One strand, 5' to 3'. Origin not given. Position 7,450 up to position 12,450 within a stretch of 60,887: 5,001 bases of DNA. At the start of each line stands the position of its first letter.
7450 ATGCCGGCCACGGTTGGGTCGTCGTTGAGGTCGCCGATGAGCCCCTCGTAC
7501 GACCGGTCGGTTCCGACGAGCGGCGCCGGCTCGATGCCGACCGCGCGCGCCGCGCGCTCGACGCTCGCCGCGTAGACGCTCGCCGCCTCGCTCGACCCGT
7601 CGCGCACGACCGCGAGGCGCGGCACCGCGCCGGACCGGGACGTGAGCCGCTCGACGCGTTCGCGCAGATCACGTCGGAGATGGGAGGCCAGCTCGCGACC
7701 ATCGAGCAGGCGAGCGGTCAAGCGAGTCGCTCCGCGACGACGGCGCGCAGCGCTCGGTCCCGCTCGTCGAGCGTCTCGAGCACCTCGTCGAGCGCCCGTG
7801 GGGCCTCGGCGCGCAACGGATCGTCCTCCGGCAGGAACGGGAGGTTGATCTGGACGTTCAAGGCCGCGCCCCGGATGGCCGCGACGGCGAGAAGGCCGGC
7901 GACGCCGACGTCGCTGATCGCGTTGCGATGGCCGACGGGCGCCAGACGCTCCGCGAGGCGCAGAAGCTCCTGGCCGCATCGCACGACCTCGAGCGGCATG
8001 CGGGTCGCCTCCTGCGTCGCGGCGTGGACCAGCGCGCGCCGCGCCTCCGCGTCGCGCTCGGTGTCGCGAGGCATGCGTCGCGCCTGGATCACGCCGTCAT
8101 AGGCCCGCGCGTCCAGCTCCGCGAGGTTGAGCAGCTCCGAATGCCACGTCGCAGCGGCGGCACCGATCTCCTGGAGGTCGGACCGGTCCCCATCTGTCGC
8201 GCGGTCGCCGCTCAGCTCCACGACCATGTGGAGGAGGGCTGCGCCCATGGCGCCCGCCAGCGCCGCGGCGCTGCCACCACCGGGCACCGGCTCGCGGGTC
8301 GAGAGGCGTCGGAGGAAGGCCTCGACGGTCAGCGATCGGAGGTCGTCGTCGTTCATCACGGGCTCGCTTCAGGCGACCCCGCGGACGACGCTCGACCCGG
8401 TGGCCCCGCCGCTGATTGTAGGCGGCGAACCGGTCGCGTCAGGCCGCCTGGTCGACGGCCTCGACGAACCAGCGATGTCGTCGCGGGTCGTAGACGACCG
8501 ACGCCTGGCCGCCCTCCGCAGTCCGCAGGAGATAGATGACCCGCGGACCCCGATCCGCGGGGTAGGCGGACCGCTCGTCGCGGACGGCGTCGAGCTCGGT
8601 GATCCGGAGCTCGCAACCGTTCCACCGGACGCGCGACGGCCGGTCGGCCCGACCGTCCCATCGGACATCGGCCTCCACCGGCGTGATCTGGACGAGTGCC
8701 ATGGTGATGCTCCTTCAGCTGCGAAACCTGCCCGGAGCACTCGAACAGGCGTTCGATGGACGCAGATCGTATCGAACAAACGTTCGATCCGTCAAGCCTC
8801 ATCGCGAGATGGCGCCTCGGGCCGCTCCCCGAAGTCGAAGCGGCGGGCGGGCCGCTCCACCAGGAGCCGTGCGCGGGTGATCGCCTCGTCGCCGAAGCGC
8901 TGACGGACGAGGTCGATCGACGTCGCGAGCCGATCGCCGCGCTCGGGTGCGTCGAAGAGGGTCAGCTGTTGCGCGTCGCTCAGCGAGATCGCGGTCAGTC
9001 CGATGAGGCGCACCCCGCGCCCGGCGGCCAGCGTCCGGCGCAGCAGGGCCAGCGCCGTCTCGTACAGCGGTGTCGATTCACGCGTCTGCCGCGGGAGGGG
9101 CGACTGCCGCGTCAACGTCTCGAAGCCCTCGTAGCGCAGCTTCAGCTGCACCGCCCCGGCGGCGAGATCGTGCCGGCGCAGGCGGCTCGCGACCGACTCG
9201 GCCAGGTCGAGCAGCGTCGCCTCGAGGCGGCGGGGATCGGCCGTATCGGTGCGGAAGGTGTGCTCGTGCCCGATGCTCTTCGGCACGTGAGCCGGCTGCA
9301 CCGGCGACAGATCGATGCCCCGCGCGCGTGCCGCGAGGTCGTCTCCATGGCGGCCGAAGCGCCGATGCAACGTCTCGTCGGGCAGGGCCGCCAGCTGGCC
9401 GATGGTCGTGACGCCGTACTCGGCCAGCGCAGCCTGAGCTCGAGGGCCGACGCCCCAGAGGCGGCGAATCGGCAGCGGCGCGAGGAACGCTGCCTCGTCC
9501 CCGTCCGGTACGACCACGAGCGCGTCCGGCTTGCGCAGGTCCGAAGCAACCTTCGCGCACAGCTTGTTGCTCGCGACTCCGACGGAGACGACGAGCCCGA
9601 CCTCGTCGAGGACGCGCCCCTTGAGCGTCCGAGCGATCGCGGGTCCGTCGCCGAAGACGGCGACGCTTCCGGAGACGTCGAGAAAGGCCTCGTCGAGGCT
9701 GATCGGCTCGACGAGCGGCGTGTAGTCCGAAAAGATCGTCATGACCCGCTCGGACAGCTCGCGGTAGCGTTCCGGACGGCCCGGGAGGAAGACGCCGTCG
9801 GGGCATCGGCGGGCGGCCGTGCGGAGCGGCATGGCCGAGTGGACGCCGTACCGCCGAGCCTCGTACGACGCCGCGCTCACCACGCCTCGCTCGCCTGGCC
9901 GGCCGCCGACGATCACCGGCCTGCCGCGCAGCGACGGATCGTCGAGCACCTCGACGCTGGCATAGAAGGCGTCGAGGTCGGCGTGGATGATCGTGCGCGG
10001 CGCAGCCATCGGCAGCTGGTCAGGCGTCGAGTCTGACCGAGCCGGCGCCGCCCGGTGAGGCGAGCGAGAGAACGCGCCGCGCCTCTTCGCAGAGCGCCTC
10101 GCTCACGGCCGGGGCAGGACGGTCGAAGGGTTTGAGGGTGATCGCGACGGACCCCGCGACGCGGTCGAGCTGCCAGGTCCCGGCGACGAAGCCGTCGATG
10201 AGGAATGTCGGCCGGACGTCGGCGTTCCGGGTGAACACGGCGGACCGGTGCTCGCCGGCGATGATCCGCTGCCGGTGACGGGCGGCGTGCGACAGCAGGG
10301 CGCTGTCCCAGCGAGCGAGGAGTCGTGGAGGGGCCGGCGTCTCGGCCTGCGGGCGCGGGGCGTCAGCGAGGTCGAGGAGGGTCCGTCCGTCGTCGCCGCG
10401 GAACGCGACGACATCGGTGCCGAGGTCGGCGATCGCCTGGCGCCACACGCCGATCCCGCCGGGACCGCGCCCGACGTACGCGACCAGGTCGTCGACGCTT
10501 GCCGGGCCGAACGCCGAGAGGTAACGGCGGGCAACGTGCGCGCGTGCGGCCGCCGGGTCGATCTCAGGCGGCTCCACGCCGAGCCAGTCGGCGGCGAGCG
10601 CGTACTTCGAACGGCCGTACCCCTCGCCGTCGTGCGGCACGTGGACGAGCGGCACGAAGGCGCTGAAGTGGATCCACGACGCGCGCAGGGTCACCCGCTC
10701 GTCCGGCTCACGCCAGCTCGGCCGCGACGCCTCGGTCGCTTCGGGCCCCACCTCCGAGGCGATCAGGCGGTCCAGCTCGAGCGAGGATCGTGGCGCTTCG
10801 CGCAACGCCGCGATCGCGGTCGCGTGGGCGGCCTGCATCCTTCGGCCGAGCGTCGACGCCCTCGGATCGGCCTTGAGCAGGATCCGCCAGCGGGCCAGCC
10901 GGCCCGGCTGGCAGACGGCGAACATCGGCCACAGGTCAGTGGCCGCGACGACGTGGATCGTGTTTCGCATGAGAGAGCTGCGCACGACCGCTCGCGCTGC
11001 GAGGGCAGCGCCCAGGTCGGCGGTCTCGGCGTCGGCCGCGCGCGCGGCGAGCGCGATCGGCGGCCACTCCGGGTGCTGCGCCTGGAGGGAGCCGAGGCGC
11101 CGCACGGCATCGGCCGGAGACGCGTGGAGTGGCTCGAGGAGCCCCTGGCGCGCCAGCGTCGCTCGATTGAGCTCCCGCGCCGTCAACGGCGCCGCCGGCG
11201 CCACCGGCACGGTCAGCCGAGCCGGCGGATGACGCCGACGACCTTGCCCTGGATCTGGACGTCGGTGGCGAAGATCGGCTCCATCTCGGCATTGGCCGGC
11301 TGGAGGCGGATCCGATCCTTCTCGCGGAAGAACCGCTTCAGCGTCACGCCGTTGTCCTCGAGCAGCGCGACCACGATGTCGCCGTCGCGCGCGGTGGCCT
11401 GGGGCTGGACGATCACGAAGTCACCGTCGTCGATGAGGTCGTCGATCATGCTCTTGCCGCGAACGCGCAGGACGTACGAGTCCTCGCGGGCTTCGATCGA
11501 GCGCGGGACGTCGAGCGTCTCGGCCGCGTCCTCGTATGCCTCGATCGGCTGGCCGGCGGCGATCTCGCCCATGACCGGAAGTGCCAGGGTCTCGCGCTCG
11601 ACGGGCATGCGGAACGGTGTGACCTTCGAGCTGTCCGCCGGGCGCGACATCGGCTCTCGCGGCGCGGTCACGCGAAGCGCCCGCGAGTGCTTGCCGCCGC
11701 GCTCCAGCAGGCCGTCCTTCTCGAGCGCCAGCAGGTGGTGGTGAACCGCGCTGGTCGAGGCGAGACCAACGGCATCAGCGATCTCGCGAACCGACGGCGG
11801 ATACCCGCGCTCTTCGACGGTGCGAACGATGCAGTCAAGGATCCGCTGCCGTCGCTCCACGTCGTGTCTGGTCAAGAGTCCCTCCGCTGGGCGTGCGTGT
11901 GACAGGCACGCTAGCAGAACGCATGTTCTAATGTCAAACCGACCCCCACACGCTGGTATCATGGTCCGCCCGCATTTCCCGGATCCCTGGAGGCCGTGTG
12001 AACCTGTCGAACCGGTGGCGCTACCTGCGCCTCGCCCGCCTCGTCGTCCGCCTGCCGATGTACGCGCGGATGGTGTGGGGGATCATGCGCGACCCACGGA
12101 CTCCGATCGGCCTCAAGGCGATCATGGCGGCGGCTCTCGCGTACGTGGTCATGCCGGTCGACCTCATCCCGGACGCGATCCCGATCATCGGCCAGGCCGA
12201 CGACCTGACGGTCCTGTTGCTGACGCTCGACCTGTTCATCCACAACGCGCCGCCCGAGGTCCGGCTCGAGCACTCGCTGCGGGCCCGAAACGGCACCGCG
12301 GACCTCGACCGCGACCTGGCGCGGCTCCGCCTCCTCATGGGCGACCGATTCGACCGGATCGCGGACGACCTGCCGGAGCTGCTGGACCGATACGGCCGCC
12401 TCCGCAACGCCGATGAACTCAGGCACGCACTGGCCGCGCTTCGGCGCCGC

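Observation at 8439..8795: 87-aa ORF of unknown function behind a promoter with two perfect LexA boxes, immediately 3' of dinB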

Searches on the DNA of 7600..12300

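Call 65: search_rna_families(source=window, start=7600, end=12300, threshold=evalue, max_evalue=1)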
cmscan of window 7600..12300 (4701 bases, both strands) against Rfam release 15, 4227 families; matches with E-value up to 1: 1.
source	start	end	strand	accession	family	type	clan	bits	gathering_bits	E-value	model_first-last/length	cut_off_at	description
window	12023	12082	+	RF01549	TB8Cs2H1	Gene; snRNA; snoRNA; HACA-box;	-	27.7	40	0.013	1-65/65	no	Trypanosomatid snoRNA TB8Cs2H1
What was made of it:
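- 8727..8740 (-): Leader segment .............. directly after operator 2. It corresponds to a sequence-conserved 'GTGCCC(C)' element in all three subfamilies; function unknown. No Rfam hit (call 65).
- Tried and rejected: Rfam gave only a sub-threshold chance hit elsewhere (call 65).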

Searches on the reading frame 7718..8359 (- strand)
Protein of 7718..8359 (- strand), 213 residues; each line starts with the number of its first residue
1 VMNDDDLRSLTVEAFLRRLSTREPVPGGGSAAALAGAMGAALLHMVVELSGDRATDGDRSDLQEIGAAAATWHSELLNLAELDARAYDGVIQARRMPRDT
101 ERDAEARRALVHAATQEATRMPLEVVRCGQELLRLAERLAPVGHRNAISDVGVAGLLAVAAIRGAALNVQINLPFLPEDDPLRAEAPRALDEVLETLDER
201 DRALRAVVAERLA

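Call 3: search_protein_families(library=pfam, proteins=[window:7718-8359:-], max_evalue=1)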
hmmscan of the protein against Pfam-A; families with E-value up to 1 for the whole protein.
window:7718-8359:- (213 aa): 1 family
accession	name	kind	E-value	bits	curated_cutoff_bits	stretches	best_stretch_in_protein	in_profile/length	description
PF04961.17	FTCD_C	-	1.5e-50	171.9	24.5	1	11-178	1-169/182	Formiminotransferase-cyclodeaminase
